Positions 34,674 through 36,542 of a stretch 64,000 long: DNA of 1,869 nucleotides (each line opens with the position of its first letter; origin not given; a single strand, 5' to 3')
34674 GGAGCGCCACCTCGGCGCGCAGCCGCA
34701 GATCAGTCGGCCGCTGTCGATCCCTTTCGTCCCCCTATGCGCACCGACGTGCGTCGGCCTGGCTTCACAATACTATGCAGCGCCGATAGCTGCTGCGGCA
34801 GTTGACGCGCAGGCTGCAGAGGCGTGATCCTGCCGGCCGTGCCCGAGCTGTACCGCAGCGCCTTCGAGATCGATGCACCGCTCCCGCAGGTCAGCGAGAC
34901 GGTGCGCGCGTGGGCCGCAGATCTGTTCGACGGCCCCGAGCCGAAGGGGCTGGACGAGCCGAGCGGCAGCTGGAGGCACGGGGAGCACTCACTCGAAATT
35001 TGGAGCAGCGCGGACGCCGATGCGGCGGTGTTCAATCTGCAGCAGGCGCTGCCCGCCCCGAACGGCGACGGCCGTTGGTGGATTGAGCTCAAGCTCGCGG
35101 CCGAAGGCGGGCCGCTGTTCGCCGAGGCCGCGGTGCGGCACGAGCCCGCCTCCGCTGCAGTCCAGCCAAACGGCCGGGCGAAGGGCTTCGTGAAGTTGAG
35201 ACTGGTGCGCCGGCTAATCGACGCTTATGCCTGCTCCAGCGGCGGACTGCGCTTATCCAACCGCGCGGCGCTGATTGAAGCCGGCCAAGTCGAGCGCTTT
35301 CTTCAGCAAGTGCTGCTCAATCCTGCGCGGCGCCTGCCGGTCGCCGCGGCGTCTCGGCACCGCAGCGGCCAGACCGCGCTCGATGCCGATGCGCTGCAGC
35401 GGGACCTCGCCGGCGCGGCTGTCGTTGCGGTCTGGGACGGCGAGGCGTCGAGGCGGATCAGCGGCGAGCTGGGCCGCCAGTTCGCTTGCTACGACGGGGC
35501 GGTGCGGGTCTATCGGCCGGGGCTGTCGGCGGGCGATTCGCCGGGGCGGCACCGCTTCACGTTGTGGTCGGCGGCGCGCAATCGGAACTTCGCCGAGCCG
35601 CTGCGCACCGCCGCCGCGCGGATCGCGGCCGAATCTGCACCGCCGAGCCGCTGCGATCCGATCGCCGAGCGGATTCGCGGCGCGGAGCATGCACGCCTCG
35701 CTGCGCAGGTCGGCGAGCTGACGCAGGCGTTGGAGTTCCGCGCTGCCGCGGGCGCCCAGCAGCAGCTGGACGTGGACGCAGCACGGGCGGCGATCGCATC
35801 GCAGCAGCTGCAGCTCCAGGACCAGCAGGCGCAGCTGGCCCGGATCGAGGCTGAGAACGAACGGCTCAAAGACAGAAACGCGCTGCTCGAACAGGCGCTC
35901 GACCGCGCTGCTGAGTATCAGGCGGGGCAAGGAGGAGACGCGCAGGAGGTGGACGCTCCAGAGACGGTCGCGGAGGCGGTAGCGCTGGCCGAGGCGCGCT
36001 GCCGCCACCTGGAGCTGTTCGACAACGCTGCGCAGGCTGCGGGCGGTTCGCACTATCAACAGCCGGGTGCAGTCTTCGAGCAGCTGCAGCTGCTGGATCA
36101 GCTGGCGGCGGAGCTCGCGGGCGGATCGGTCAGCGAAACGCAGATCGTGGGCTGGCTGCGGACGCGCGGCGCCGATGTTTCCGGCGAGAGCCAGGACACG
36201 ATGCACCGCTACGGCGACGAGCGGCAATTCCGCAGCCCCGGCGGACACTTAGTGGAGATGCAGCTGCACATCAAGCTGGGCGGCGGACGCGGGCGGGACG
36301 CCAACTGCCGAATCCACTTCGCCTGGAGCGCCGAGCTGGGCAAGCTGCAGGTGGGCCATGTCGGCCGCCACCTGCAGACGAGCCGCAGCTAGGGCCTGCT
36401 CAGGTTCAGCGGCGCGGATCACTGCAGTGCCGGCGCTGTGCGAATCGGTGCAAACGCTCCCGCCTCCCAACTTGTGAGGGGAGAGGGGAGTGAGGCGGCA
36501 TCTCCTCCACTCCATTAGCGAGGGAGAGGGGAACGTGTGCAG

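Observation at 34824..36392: Uncharacterised 522-aa coiled-coil protein immediately adjacent to ssrA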

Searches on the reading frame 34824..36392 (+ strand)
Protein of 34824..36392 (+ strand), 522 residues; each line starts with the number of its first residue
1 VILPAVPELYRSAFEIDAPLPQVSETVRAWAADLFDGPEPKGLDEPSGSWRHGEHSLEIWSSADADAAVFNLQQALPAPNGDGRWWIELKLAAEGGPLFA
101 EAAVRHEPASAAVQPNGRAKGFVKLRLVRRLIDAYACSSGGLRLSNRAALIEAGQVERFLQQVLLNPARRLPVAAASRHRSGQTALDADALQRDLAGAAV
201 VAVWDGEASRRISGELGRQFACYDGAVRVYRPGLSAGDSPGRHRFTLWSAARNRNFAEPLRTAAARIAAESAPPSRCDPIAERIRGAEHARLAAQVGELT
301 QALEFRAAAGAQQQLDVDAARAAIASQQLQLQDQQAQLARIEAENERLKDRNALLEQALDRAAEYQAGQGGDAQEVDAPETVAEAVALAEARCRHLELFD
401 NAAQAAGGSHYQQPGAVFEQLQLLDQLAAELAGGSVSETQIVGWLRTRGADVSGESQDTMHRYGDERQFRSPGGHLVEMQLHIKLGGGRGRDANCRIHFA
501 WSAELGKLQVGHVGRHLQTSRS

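Call 4: search_protein_families(library=pfam, proteins=[window:34824-36392:+], max_evalue=1)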
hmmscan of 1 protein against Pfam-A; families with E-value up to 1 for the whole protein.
window:34824-36392:+ (522 aa): 3 families
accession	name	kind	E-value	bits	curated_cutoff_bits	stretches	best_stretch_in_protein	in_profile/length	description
PF07989.16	Cnn_1N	-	0.0092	16.6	28.5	1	331-365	2-36/74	Centrosomin N-terminal motif 1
PF04977.20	DivIC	-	0.018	15.2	28.9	1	309-358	11-61/80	Septum formation initiator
PF15898.10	PRKG1_interact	-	0.18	12.9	32.4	1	321-355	58-92/101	cGMP-dependent protein kinase interacting domain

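Call 5: search_protein_families(library=padloc, proteins=[window:34824-36392:+], max_evalue=1)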
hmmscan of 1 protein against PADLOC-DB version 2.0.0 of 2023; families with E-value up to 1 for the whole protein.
window:34824-36392:+ (522 aa): 8 families
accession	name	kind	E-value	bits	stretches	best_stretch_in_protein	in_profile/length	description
PDLC04161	HEC-07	-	1.3e-39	134.6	1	127-520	146-551/553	-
PDLC04159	HEC-07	-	3.7e-25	86.6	1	126-518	130-527/531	-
PDLC03912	NsnC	-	9.9e-19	66.3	1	377-520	180-313/316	-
PDLC04160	HEC-07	-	1.6e-14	51.3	1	128-519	161-554/557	-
PDLC03879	NsnC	-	2.4e-10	38.5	1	416-518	218-304/305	-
PDLC04158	HEC-07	-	3.8e-09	33.6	1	131-518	139-522/526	-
PDLC03896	NsnC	-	0.0023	15.5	1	378-517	172-316/319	-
PDLC03906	NsnC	-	0.0055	14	1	448-486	248-286/317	-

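Call 6: search_protein_families(library=ncbifam, proteins=[window:34824-36392:+], max_evalue=1)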
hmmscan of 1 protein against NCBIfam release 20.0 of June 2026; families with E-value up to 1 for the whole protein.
window:34824-36392:+ (522 aa): 1 family
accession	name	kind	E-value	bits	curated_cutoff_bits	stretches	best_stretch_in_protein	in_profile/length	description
TIGR02168.1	SMC_prok_B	equivalog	0.18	9.5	567.35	1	290-376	689-775/1181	chromosome segregation protein SMC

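Call 7: search_solved_structures(query=window:34824-36392:+, max_evalue=1)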
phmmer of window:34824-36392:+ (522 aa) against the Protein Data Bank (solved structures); distinct sequences matched with E-value up to 1: 0.

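Call 8: find_homologous_proteins(query=window:34824-36392:+, max_evalue=0.001)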
Query window:34824-36392:+ (522 aa): 6 proteins with E <= 0.001 among 8000 candidates.
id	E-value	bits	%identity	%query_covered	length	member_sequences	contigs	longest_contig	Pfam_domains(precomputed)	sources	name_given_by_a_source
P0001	0.0e+0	1138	100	100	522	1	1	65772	-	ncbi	-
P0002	2.1e-121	425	46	99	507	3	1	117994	-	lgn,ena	-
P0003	1.8e-117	412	45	99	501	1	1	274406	-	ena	-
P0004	6.6e-79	285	38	99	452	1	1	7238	-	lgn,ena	-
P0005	1.5e-78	284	37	99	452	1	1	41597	-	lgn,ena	-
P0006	2.6e-67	247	35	96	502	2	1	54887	-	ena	-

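Call 17: find_homologous_proteins(query=A1, max_evalue=0.001)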
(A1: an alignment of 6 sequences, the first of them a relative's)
Query A1 (6 sequences) (522 aa, profile of the alignment): 7 proteins with E <= 0.001 among 8000 candidates.
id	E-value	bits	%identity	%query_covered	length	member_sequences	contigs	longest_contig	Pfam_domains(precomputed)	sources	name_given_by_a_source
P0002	8.7e-233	792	46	99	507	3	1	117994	-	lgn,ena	-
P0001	2.3e-232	790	100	100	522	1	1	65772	-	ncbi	-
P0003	1.9e-231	787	45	99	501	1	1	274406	-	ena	-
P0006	9.1e-211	719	35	96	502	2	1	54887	-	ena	-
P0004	7.2e-204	696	38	99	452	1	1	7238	-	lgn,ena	-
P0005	3.4e-202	691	37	99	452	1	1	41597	-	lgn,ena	-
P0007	2.1e-81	292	49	50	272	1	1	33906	-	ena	-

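Call 18: find_encoding_contigs(protein=P0002, flank=10000, max_places=3)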
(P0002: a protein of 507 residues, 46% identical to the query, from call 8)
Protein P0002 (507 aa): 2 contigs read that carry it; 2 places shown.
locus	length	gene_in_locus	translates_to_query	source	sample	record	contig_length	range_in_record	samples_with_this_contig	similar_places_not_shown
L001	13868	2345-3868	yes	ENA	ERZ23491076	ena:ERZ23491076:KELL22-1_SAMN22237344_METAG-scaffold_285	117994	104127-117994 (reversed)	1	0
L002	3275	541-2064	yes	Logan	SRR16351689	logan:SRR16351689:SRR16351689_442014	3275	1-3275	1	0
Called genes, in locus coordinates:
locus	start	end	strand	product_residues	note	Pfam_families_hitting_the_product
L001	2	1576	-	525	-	?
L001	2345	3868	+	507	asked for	-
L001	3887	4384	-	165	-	PF01668:SmpB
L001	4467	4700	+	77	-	-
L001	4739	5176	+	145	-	-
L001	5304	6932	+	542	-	PF01268:FTHFS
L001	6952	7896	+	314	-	PF09296:NUDIX-like, PF09297:Zn_ribbon_NUD, PF00293:NUDIX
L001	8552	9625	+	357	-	PF00578:AhpC-TSA (weak), PF17991:Thioredoxin_10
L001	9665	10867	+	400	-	-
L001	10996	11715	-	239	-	PF00581:Rhodanese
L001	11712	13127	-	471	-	PF00595:PDZ, PF13180:PDZ_2 (weak), PF17820:PDZ_6, PF03572:Peptidase_S41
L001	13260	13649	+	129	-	PF00903:Glyoxalase, PF12681:Glyoxalase_2 (weak), PF13669:Glyoxalase_4 (weak), PF22677:Ble-like_N (weak)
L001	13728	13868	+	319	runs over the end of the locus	PF00698:Acyl_transf_1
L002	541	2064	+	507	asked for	-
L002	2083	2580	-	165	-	PF01668:SmpB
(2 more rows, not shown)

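Call 19: find_encoding_contigs(protein=P0003, flank=10000, max_places=3)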
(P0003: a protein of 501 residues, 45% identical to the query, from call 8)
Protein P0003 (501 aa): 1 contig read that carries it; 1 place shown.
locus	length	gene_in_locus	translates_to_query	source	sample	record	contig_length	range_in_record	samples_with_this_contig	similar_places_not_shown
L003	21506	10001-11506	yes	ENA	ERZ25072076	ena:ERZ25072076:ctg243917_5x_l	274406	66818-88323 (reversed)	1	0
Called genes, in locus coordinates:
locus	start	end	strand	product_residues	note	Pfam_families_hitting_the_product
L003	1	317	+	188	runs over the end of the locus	PF22784:PTP-SAK, PF22785:Tc-R-P, PF00782:DSPc, PF22741:PTP-NADK, PF05706:CDKN3 (weak)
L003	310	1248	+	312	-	PF03747:ADP_ribosyl_GH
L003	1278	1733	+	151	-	-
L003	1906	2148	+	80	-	PF07927:HicA_toxin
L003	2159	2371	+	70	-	PF21748:UPF0150, PF15919:HicB_lk_antitox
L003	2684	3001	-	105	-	PF00486:Trans_reg_C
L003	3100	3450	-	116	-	PF11867:T1RH-like_C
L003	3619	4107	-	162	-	-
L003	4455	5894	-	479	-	PF04313:HSDR_N, PF04851:ResIII, PF18766:SWI2_SNF2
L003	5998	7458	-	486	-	PF13638:PIN_4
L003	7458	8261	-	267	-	PF01420:Methylase_S (faint)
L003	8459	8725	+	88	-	-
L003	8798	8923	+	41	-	-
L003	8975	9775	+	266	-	-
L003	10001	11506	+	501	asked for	-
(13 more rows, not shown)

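Call 20: find_encoding_contigs(protein=P0005, flank=10000, max_places=3)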
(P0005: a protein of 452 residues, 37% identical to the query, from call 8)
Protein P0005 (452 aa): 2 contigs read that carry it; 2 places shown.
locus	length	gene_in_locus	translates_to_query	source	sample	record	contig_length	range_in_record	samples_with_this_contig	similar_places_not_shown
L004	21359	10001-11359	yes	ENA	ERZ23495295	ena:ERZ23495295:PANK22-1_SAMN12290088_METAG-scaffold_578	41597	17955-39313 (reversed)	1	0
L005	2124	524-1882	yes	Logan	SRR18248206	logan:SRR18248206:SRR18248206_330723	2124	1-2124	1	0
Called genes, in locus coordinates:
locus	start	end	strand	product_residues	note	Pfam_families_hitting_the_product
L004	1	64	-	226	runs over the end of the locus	PF00156:Pribosyltran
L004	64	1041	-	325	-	PF00389:2-Hacid_dh, PF02826:2-Hacid_dh_C, PF03446:NAD_binding_2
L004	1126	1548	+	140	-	-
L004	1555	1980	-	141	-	-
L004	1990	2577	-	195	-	PF12867:DinB_2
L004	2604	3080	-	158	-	PF12867:DinB_2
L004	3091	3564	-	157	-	PF12867:DinB_2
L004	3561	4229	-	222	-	-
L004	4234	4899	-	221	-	PF00702:Hydrolase, PF12710:HAD, PF13419:HAD_2, PF13242:Hydrolase_like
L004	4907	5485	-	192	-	PF11611:DUF4352 (weak)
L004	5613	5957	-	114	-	PF00581:Rhodanese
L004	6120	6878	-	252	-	-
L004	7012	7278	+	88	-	-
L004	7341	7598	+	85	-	-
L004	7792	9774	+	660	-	PF16177:ACAS_N, PF00501:AMP-binding, PF13193:AMP-binding_C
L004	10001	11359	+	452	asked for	-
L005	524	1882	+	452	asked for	-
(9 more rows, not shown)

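Call 21: find_encoding_contigs(protein=P0006, flank=10000, max_places=3)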
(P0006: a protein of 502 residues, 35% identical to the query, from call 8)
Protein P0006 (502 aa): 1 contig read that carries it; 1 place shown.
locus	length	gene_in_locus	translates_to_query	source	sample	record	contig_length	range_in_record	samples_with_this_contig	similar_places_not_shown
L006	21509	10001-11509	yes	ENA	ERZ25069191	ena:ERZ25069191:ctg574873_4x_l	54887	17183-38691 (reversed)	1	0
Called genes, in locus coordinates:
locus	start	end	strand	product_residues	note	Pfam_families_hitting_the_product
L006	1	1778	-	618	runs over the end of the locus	PF01558:POR, PF01855:POR_N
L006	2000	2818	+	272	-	PF00106:adh_short, PF08659:KR (weak), PF13561:adh_short_C2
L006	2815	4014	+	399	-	PF01546:Peptidase_M20, PF07687:M20_dimer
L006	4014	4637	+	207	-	PF13468:Glyoxalase_3, PF13669:Glyoxalase_4 (weak)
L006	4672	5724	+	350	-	PF00296:Bac_luciferase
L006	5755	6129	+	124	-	PF07858:LEH, PF07366:SnoaL, PF12680:SnoaL_2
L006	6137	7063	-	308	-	PF00135:COesterase, PF20434:BD-FAE, PF07859:Abhydrolase_3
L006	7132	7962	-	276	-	PF00135:COesterase, PF20434:BD-FAE, PF07859:Abhydrolase_3, PF00326:Peptidase_S9 (weak)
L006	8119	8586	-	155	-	PF04978:MST, PF12867:DinB_2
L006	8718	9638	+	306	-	PF20434:BD-FAE, PF07859:Abhydrolase_3, PF00326:Peptidase_S9 (weak)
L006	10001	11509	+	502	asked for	-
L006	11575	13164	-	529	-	PF00501:AMP-binding, PF13193:AMP-binding_C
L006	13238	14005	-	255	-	PF09619:YscW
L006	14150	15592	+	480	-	PF02646:RmuC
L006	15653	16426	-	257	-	PF00106:adh_short, PF01370:Epimerase (weak), PF08659:KR, PF13561:adh_short_C2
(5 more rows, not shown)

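Call 22: find_encoding_contigs(protein=P0004, flank=10000, max_places=3)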
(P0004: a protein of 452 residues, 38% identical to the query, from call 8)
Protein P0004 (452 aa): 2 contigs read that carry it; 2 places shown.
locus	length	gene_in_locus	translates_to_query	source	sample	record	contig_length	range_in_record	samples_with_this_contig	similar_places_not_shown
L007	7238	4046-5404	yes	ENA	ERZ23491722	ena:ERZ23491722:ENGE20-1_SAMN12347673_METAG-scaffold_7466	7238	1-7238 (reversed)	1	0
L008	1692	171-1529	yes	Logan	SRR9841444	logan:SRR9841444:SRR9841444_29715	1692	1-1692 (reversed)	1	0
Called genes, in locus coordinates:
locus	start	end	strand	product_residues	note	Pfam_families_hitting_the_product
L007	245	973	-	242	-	-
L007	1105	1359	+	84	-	-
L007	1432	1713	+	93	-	-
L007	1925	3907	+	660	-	PF16177:ACAS_N, PF00501:AMP-binding, PF13193:AMP-binding_C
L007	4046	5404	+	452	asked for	-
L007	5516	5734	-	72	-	PF12728:HTH_17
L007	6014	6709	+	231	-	PF13549:ATP-grasp_5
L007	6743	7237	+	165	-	?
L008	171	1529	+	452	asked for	-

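Call 24: search_protein_representatives(protein=window:34824-36392:+)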
Query: 522 residues. Proteins with E-value up to 0.001 (for the whole library): 1848; up to 1e-10: 680; up to 1e-30: 44. The best 150 are listed.
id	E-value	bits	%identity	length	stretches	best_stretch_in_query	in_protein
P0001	0.0e+00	1138.3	100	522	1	1-522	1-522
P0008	8.7e-124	431.2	51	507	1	7-522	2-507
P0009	5.5e-119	415.4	47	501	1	6-522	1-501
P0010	1.1e-99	351.8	45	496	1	8-522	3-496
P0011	6.9e-96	339.2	43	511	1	2-522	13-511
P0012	3.1e-90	320.5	44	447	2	336-522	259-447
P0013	1.3e-82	295.4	41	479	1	9-520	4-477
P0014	8.6e-79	282.8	41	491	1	9-519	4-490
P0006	8.1e-68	246.6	38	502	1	20-521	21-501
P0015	4.4e-64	234.3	44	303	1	216-522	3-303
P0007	1.5e-61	226.0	51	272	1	8-271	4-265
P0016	5.4e-56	207.6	36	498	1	45-522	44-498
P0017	8.9e-53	197.0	35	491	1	20-522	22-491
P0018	6.9e-48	180.8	36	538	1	71-519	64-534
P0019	3.4e-47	178.6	33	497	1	8-519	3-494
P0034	1.3e-36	143.6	36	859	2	290-518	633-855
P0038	1.2e-33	133.9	30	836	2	58-357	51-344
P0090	3.1e-25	106.1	30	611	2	33-258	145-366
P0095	1.1e-24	104.3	30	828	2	302-522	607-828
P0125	1.1e-22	97.7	29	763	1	72-517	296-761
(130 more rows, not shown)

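Call 25: find_related_loci(query=A1, collection=genome_contigs, flank=10000)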
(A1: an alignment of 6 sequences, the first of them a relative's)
Query A1 (522 aa) in genome_contigs; peptide patterns used: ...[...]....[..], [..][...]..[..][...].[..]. (x = any residue, [..] = any of these).
67 stretches matched a pattern; 12 encode a relative of the query (tblastn E <= 1e-3); 12 distinct loci.
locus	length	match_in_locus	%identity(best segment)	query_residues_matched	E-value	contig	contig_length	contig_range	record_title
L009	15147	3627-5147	48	6-522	5e-128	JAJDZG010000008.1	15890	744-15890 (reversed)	MAG: Dehalococcoidia bacterium isolate jk18x40bins.26 k141_1169357, whole genome shotgun sequence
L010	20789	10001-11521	46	6-522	5e-127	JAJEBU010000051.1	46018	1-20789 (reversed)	MAG: Dehalococcoidia bacterium isolate jk18x9bins.53 k141_109070, whole genome shotgun sequence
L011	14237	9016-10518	44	6-522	1e-123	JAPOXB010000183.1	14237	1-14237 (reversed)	MAG: Chloroflexota bacterium isolate COS3_bin_15 NODE_1174_length_14237_cov_15.423, whole genome shotgun sequence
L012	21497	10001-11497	42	2-522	3e-100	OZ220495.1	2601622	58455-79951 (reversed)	MAG: Dehalococcoidia bacterium isolate 23c5d8d9-c01e-4714-bf51-3e77b66f12ef genome assembly, chromosome: 1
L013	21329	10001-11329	39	10-522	7e-100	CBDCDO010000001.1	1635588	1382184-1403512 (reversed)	MAG: Dehalococcoidia bacterium isolate 8a6c8105-bb6e-4bad-94d5-fb500f7a6651 genome assembly, contig: contig_1, whole gen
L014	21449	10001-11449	35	18-521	7e-73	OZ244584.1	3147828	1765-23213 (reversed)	MAG: Dehalococcoidia bacterium isolate 6f5e74ac-264d-476d-87d8-581b930f35c8 genome assembly, chromosome: 1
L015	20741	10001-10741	34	3-247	2e-29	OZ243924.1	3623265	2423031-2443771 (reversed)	MAG: Dehalococcoidia bacterium isolate 8ae34c4e-956f-4af6-a887-bf289f41e209 genome assembly, chromosome: 1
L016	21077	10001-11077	27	1-366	7e-23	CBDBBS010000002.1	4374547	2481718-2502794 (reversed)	MAG: Dehalococcoidia bacterium isolate ddb4ac3d-8f21-48f8-a382-dd94587b0ab6 genome assembly, contig: contig_2, whole gen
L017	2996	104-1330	27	126-522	5e-22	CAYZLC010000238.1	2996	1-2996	MAG TPA_asm: uncultured Dehalococcoidia bacterium isolate SRP119689_co1_265 genome assembly, contig: NODE_60134_length_2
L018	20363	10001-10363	38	127-247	3e-19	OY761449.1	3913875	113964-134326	MAG: Dehalococcoidia bacterium isolate 8faaec51-6d46-4fc3-9050-60b85d5760d4 genome assembly, chromosome: 1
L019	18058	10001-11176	25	127-517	2e-11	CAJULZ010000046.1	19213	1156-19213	MAG TPA_asm: uncultured Oscillospiraceae bacterium isolate MGBC157594 genome assembly, contig: MGBC157594.46, whole geno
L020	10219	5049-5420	27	126-245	4e-6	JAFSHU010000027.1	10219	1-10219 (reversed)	MAG: Bacillota bacterium isolate RGIG3155 Goat_Rectum.Co__c376744, whole genome shotgun sequence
